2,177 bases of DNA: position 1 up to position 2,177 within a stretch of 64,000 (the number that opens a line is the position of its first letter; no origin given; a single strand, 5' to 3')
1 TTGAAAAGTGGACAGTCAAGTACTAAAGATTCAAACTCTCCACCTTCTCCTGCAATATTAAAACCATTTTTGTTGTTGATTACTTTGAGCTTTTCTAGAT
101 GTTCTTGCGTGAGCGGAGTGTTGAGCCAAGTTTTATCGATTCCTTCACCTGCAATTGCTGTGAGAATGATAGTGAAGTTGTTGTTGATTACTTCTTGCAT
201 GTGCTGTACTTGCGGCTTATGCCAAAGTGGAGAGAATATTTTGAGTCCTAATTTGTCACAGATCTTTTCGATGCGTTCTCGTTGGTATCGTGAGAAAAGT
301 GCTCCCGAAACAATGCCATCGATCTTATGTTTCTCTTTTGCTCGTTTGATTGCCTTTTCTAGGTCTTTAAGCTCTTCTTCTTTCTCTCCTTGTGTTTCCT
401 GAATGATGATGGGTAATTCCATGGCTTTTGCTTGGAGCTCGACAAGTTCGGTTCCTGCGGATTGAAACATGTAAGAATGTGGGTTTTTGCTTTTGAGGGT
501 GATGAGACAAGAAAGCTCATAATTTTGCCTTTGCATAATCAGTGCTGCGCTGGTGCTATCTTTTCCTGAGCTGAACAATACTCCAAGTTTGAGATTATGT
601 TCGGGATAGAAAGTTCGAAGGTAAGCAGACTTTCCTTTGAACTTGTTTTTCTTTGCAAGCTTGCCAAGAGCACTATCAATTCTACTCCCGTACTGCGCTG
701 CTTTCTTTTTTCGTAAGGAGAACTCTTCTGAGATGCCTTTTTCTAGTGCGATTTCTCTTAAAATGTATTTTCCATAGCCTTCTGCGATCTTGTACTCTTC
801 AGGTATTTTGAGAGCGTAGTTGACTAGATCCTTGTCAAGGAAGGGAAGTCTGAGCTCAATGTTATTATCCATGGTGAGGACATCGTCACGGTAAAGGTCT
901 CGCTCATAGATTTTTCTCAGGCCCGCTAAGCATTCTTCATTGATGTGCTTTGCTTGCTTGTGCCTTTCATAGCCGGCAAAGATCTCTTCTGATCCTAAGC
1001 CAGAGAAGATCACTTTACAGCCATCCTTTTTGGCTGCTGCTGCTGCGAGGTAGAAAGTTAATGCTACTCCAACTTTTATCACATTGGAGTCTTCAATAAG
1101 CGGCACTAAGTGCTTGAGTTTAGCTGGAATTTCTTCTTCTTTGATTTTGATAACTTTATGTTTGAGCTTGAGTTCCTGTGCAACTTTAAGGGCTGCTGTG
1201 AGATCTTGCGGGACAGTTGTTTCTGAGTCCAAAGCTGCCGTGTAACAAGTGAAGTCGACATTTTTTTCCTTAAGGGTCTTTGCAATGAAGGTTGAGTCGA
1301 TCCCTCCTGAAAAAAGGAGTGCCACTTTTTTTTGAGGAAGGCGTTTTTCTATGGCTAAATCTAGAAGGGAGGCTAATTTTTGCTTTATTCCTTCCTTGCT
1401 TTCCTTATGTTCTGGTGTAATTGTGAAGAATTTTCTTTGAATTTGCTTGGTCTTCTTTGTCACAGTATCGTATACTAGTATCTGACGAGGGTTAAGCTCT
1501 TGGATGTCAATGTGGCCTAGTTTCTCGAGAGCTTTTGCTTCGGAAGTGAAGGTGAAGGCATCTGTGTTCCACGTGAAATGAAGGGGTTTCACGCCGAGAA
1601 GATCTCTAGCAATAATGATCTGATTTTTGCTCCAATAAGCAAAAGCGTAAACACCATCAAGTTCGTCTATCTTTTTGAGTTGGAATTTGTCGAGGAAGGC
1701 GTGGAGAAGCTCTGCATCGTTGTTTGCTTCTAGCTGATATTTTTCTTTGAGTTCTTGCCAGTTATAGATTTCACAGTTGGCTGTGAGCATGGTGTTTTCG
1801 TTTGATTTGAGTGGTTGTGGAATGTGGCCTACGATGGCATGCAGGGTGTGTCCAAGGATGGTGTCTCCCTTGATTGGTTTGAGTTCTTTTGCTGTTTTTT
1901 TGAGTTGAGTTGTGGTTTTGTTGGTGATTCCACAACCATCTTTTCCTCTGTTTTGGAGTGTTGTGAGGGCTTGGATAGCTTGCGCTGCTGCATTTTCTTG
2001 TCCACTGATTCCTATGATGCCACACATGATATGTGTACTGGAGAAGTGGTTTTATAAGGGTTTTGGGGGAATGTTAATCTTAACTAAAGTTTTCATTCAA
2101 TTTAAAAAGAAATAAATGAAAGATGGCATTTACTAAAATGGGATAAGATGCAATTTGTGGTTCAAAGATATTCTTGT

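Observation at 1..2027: Fusion of an AsnB-like glutamine amidotransferase with a DUF71/Dph6-type PP-loop ATPase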

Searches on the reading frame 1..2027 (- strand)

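Call 6: search_protein_families(library=pfam, proteins=[window:1-2027:-], max_evalue=0.01)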
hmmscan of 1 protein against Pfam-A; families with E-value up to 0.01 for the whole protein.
window:1-2027:- (675 aa): 9 families
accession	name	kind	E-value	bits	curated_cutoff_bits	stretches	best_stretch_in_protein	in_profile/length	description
PF01902.24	Diphthami_syn_2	-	7.3e-55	186.3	23.2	1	480-675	2-192/219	Diphthamide synthase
PF00733.27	Asn_synthase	-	8.1e-47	161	21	2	218-360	2-142/354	Asparagine synthase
PF13537.11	GATase_7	-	2.9e-20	73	25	1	71-168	14-122/123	Glutamine amidotransferase domain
PF13522.11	GATase_6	-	9.5e-16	58.4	27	1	53-163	9-130/130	Glutamine amidotransferase domain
PF24167.1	DUF7411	-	4.7e-12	46.3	28.7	2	234-300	2-63/194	Family of unknown function (DUF7411)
PF03054.22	tRNA_Me_trans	-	5.2e-07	30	20.6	1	233-298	1-75/202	tRNA methyl transferase HUP domain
PF06508.19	QueC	-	7.4e-07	29.3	22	1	236-296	3-61/210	Queuosine biosynthesis protein QueC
PF02540.23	NAD_synthase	-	1.8e-06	27.7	21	1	231-297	17-83/242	NAD synthase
PF02602.20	HEM4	-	0.00071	19.2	27.5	1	156-260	42-143/231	Uroporphyrinogen-III synthase HemD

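Call 7: search_protein_families(library=ncbifam, proteins=[window:1-2027:-], max_evalue=0.01)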
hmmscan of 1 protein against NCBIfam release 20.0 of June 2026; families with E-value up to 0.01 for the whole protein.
window:1-2027:- (675 aa): 24 families
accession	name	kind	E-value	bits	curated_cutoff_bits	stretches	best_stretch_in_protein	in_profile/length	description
TIGR01536.1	asn_synth_AEB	equivalog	5.9e-84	282.9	267.1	2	2-361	1-379/517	asparagine synthase (glutamine-hydrolyzing)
TIGR03679.1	Dph6_archaeal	equivalog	4.8e-69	232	197.3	1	483-675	2-193/218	diphthine--ammonia ligase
NF006949.0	PRK09431.1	equivalog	6.4e-65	219.7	499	1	1-449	1-458/554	asparagine synthase B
TIGR03104.1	trio_amidotrans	equivalog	1.2e-40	139.4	570.1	3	176-374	201-401/589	N-acetylglutaminylglutamine amidotransferase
TIGR03108.1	eps_aminotran_1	hypoth_equivalog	1.1e-34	120.1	816.9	3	58-184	46-182/628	XrtA/PEP-CTERM system amidotransferase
NF033535.1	lass_lactam_cya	exception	1.8e-30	106.1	525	2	1-196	1-193/668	lasso peptide isopeptide bond-forming cyclase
TIGR01134.1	purF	equivalog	7.1e-18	65.2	350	1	2-198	1-229/432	amidophosphoribosyltransferase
NF052346.1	PAB0415_fam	hypoth_equivalog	1.3e-14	54.4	250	1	484-675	3-183/205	PAB0415 family putative ATP pyrophosphatase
NF011155.0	PRK14561.1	equivalog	3.6e-12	46.4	207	2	234-301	2-64/195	hypothetical protein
NF001484.0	PRK00331.1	subfamily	7.2e-12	44.5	381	1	1-207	1-242/601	isomerizing glutamine--fructose-6-phosphate transaminase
TIGR00268.2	TIGR00268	equivalog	1e-08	34.8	150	1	233-300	14-81/259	ATP-dependent sacrificial sulfur transferase LarE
NF052347.1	TTX_0299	hypoth_equivalog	8.8e-08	32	250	1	484-673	3-176/200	TTX_0299 family putative ATP pyrophosphatase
NF033561.1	macrolact_Ik_Al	subfamily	1e-07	31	300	1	204-311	182-292/561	albusnodin/ikarugamycin family macrolactam cyclase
TIGR00364.1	TIGR00364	equivalog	4.3e-07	29.7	150.3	1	237-296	3-60/201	7-cyano-7-deazaguanine synthase QueC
NF001138.1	PRK00143.1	equivalog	9.4e-07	28.1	284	1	234-298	1-71/345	tRNA 2-thiouridine(34) synthase MnmA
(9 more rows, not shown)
